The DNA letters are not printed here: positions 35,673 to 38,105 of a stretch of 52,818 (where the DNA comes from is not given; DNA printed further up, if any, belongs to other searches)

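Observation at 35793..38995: Two-gene module: ParB-N-like 710-aa helical protein followed by a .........-like protein whose catalytic acids appear lost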

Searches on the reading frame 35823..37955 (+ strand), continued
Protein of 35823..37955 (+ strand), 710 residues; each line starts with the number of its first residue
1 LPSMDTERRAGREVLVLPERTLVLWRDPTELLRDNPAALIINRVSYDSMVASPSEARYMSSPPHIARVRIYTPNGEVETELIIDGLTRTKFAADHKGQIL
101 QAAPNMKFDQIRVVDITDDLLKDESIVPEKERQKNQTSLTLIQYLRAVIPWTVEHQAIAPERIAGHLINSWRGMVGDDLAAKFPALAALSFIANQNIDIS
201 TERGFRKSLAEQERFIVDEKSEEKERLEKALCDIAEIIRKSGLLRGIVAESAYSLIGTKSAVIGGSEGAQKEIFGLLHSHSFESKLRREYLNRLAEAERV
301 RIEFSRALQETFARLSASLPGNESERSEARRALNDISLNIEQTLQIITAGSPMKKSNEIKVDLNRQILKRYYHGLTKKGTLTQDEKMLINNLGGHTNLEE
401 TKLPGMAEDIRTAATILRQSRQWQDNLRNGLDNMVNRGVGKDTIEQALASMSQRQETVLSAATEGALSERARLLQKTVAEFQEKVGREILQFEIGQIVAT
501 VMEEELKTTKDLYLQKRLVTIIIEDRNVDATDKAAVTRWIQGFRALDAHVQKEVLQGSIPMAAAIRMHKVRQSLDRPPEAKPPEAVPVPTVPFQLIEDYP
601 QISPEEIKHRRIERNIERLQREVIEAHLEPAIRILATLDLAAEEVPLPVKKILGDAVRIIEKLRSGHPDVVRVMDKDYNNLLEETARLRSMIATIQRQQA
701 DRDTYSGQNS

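Call 74: list_cluster_members(proteins=[L010:5158-7899:+, L010:3342-4592:+, L010:12200-13990:+, L015:10014-11279:+, L015:4739-6967:+, L015:3143-4639:-, L014:6132-7028:+, L011:7911-10610:-, L013:5515-6957:+, L011:4221-5312:+])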
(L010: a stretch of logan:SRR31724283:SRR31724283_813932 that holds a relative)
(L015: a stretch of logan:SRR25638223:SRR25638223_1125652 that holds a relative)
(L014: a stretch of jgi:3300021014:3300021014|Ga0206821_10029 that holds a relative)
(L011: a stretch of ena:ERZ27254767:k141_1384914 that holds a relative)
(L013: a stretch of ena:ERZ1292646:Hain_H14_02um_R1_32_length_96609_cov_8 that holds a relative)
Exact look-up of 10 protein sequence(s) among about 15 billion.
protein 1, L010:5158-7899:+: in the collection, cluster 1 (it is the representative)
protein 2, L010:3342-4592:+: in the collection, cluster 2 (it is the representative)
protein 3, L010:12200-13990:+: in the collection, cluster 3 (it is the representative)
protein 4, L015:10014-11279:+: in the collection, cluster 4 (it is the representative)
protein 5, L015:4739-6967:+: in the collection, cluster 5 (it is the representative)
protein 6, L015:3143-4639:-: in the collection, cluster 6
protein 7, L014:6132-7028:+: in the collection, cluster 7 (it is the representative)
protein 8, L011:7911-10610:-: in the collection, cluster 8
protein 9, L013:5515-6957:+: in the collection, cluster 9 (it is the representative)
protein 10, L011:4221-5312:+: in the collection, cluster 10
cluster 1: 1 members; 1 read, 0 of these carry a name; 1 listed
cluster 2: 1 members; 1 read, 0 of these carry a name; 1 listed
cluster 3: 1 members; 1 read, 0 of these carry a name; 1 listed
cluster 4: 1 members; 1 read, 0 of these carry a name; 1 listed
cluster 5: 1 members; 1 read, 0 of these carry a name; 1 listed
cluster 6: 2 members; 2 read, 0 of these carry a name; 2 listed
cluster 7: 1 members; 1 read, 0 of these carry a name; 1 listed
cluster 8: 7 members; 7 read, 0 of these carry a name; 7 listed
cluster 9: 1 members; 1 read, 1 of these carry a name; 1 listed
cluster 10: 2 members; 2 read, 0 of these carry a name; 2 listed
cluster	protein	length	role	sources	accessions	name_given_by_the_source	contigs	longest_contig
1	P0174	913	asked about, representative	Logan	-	-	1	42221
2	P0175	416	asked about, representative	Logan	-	-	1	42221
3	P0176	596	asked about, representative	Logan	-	-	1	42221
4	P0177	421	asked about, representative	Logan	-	-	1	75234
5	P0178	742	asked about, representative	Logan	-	-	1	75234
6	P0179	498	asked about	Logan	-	-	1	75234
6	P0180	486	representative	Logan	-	-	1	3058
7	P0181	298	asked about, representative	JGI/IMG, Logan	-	-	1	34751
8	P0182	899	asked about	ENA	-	-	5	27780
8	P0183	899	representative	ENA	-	-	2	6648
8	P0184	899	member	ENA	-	-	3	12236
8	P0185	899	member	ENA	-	-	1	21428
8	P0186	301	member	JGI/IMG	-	-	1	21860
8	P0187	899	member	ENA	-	-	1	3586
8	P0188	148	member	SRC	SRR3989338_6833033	-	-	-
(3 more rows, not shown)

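Call 77: find_related_loci(query=A1, collection=viral_contigs, flank=8000)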
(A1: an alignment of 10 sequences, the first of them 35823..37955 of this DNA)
Query A1 (710 aa) in viral_contigs; peptide patterns used: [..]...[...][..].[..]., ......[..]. (x = any residue, [..] = any of these).
7 stretches matched a pattern, but none encodes a relative of the query by tblastn (E <= 1e-3).

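Call 78: find_related_loci(query=A1, collection=metagenome_contigs, flank=10000)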
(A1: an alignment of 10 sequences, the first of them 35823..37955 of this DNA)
Query A1 (710 aa) in metagenome_contigs; peptide patterns used: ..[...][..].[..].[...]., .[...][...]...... (x = any residue, [..] = any of these).
160 stretches matched a pattern; 5 encode a relative of the query (tblastn E <= 1e-3); 5 distinct loci.
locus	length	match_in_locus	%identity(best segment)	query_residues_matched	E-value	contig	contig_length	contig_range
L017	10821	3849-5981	32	18-708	6e-100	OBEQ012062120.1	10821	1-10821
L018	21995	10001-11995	31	23-701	2e-81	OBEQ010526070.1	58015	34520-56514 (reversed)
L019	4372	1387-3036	30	23-572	9e-80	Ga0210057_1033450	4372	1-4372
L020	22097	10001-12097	30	23-708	5e-94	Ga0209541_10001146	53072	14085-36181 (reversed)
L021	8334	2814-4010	36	6-413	2e-69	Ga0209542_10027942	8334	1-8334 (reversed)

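Call 97: fold_search(model_id=the predicted structure, library=viral)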
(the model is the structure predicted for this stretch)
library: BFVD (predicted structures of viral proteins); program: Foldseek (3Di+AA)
matches with E <= 10: 163; with E <= 0.001: 0
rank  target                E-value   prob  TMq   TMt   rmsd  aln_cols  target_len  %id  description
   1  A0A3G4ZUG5            2.1e-02  0.75  0.14  0.15  21.8       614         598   10  Uncharacterized protein (Fragment) [Barrevirus sp.]
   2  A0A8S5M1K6            5.0e-02  0.41  0.13  0.09  36.3       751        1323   12  Minor tail protein [Siphoviridae sp. ctX926]
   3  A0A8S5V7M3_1          1.6e-01  0.15  0.10  0.08  35.9       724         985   10  Uncharacterized protein [CrAss-like virus sp. ctUXy6]
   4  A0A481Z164            1.9e-01  0.30  0.15  0.16  17.8       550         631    9  Uncharacterized protein [Mimivirus LCMiAC02]
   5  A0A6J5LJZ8            3.2e-01  0.20  0.09  0.10  40.2       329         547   16  Uncharacterized protein [uncultured Caudovirales phage]
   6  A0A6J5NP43            3.7e-01  0.12  0.11  0.09  29.4       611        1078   11  Uncharacterized protein [uncultured Caudovirales phage]
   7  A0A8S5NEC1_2          4.0e-01  0.11  0.10  0.09  26.9       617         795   11  Tail tape measure [Siphoviridae sp. ctHEr2]
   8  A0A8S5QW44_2          4.2e-01  0.12  0.11  0.10  29.7       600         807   12  Tail tape measure [Siphoviridae sp. ctzSN25]
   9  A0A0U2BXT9            4.9e-01  0.11  0.10  0.10  34.3       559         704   13  Tail tape measure-like protein [Paracoccus phage Shpa]
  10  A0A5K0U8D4            5.4e-01  0.10  0.10  0.08  31.4       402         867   15  Uncharacterized protein [Yasminevirus sp. GU-2018]
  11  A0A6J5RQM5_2          6.9e-01  0.07  0.09  0.07  36.9       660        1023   13  Large polyvalent protein associated domain-containing protein [uncultured Caudovirales phage]
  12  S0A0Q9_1              7.2e-01  0.06  0.10  0.08  32.8       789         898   10  Structural protein [Cellulophaga phage phi14:2]
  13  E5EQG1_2              7.2e-01  0.06  0.08  0.07  64.0       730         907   12  (no name in the UniProt tables at hand)
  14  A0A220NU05            7.9e-01  0.10  0.09  0.11  39.4       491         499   12  Tape measure protein N-terminal domain-containing protein [Escherichia phage V18]
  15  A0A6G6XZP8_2          8.2e-01  0.13  0.15  0.11  31.1       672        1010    9  (no name in the UniProt tables at hand)
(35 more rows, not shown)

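Call 99: search_protein_families(library=pfam, proteins=[P0177, P0178, P0094, P0172], max_evalue=10)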
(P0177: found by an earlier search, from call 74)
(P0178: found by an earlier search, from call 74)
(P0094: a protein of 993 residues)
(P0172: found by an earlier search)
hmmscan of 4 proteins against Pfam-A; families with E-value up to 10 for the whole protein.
P0177 (421 aa): 2 families
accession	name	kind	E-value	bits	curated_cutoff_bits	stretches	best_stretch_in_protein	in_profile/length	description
PF02467.21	Whib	-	7.2e-20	71.8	23.6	1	331-394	1-65/65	Transcription factor WhiB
PF11420.13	Subtilosin_A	-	0.32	11.7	25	1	359-372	3-16/35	Bacteriocin subtilosin A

P0178 (742 aa): 1 family
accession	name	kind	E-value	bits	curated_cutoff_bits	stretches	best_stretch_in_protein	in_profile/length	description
PF14528.11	LAGLIDADG_3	-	1.5e-11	44.9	22.5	2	648-727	3-81/82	LAGLIDADG-like domain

P0094 (993 aa): 0 families

P0172 (1048 aa): 14 families
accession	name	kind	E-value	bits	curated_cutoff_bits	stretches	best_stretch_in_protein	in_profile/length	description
PF00196.25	GerE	-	1.1e-12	47.8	23.5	1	961-1004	2-45/57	Bacterial regulatory proteins, luxR family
PF04545.22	Sigma70_r4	-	1.1e-11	44.5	24.1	2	846-896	4-50/50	Sigma-70, region 4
PF04539.22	Sigma70_r3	-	2.7e-11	43.8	25.3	2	745-801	4-60/78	Sigma-70 region 3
PF04542.20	Sigma70_r2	-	5.4e-07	29.8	24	1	672-731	7-67/71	Sigma-70 region 2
PF13412.12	HTH_24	-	1.1e-06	28.6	21.9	1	847-887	1-38/48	Winged helix-turn-helix DNA-binding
PF08281.18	Sigma70_r4_2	-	2.1e-05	24.5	25.7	1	962-1004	11-54/54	Sigma-70, region 4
PF04967.18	HTH_10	-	0.00041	20.5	23.1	1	975-1004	22-51/53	HTH DNA binding domain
PF13384.12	HTH_23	-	0.002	18.4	24.6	1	968-999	9-40/50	Homeodomain-like domain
PF21476.4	PF0610-like_N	-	0.0087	16.7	33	1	967-1000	7-38/50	PF0610-like, N-terminal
PF08279.18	HTH_11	-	0.03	14.6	25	1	971-1000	11-39/55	HTH domain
PF00140.25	Sigma70_r1_2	-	0.088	13.2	22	1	607-621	16-30/34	Sigma-70 factor, region 1.2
PF13404.12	HTH_AsnC-type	-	0.091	13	27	0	316-345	8-37/42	AsnC-type helix-turn-helix domain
PF20263.4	LYRM2-like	-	0.56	11.2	26.8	1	268-291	62-85/85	LYR motif-containing protein 2-like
PF22943.2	HTH_68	-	0.82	9.8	27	1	970-986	11-27/45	Putative helix-turn-helix domain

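Call 103: search_protein_families(library=pfam, proteins=[L005:1981-2565:+, L005:7091-7945:-, L006:8575-9915:+, L006:13425-14096:+, L007:9309-9662:+, L007:13092-13391:+, L008:5517-5936:-, L008:5927-6235:-, L008:9843-10439:+, L004:4393-5679:-], max_evalue=0.01)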
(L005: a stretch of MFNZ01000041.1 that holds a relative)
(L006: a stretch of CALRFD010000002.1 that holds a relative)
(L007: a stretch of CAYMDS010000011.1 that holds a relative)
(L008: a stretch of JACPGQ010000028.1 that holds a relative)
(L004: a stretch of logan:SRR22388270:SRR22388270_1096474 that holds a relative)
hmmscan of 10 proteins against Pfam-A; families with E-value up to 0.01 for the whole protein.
L005:1981-2565:+ (195 aa): 2 families
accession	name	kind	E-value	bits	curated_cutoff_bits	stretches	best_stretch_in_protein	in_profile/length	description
PF04307.19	YdjM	-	1.5e-22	80.3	29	1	5-161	1-141/176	YdjM inner membrane protein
PF00882.24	Zn_dep_PLPC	-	0.0063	16.9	26.8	1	37-132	24-96/167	Zinc dependent phospholipase C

L005:7091-7945:- (285 aa): 1 family
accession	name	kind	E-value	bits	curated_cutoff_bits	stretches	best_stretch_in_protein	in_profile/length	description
PF02498.22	Bro-N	-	3.9e-07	31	25.6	1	23-117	2-92/96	BRO family, N-terminal domain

L006:8575-9915:+ (447 aa): 2 families
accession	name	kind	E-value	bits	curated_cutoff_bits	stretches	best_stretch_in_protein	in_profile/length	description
PF00696.33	AA_kinase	-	2.4e-26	93.4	24.9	1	15-271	4-232/234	Amino acid kinase family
PF22468.2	ACT_9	-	5.1e-09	36.2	27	1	384-445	1-61/61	ACT domain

L006:13425-14096:+ (224 aa): 2 families
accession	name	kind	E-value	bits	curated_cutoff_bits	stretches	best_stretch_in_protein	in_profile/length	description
PF22769.1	DCD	-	7.6e-32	111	27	1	22-180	2-152/153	dCTP deaminase-like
PF06559.16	DCD_N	-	0.00022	21.6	21.4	1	20-138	3-116/164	2'-deoxycytidine 5'-triphosphate deaminase (DCD) N-terminal domain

L007:9309-9662:+ (118 aa): 0 families

L007:13092-13391:+ (100 aa): 1 family
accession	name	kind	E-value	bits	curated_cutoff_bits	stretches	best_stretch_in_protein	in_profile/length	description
PF01250.22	Ribosomal_S6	-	1.9e-17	63.6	27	1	13-98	2-90/90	Ribosomal protein S6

L008:5517-5936:- (140 aa): 1 family
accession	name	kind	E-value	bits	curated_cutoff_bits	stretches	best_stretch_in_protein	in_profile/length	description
PF01850.27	PIN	-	1.3e-13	52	23.6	1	4-125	1-116/120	PIN domain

L008:5927-6235:- (103 aa): 3 families
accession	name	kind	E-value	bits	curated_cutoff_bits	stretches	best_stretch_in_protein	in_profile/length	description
PF01402.27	RHH_1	-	0.001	19.4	20.5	1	26-55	2-31/39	Ribbon-helix-helix protein, copG family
PF22513.2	FitA-like_RHH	-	0.0032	17.8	27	0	30-57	8-35/39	Antitoxin FitA-like, ribbon-helix-helix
PF16021.10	PDCD7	-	0.008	15.9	27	1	62-102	125-165/306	Programmed cell death protein 7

L008:9843-10439:+ (199 aa): 3 families
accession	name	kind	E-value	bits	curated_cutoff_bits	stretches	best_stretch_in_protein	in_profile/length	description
PF01330.27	RuvA_N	-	1e-20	74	23.6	1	9-69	1-61/61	RuvA N terminal domain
PF14520.12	HHH_5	-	2.5e-12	47.5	27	1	79-136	1-56/57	Helix-hairpin-helix domain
PF07499.19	RuvA_C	-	9.4e-09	36.1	24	1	156-197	4-46/47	RuvA, C-terminal domain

L004:4393-5679:- (429 aa): 3 families
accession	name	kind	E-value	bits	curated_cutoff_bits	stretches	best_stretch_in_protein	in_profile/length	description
PF04542.20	Sigma70_r2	-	1.1e-06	28.7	24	1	59-122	6-67/71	Sigma-70 region 2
PF00196.25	GerE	-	0.0014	18.6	23.5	1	189-233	2-46/57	Bacterial regulatory proteins, luxR family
PF25787.1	HTH_SB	-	0.0046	17.2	43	1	196-232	14-50/53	Sleeping Beauty transposase HTH domain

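Call 105: find_encoding_contigs(protein=P0148, flank=5000, max_places=1)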
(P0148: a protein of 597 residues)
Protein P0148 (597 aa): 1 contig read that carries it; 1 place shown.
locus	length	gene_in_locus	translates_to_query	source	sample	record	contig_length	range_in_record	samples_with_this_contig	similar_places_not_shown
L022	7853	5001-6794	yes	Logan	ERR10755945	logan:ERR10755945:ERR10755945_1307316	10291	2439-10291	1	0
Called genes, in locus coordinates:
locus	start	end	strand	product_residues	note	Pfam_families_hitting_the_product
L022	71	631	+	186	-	-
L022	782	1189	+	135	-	-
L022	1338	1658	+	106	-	PF01909:NTP_transf_2, PF18765:Polbeta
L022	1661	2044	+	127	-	PF08780:NTase_sub_bind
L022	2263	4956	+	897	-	-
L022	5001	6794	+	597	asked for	-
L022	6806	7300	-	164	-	-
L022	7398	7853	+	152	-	?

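Call 106: find_encoding_contigs(protein=P0153, flank=5000, max_places=1)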
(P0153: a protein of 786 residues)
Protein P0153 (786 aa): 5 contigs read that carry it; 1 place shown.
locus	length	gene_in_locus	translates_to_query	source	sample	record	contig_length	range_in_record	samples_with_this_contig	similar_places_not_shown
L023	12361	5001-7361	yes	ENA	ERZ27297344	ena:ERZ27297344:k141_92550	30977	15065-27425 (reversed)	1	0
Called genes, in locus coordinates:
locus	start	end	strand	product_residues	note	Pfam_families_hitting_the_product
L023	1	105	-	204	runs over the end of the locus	PF01195:Pept_tRNA_hydro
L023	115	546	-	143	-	-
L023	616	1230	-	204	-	-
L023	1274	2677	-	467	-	PF27218:MJ0043_C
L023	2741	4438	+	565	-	-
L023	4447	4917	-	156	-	-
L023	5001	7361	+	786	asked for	-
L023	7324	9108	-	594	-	PF04675:DNA_ligase_A_N, PF01068:DNA_ligase_A_M, PF04679:DNA_ligase_A_C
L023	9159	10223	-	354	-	PF02661:Fic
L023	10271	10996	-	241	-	-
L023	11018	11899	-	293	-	PF01256:Carb_kinase, PF02110:HK (faint)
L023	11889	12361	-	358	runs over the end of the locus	PF02463:SMC_N, PF13175:AAA_15, PF13476:AAA_23, PF13304:AAA_21 (faint)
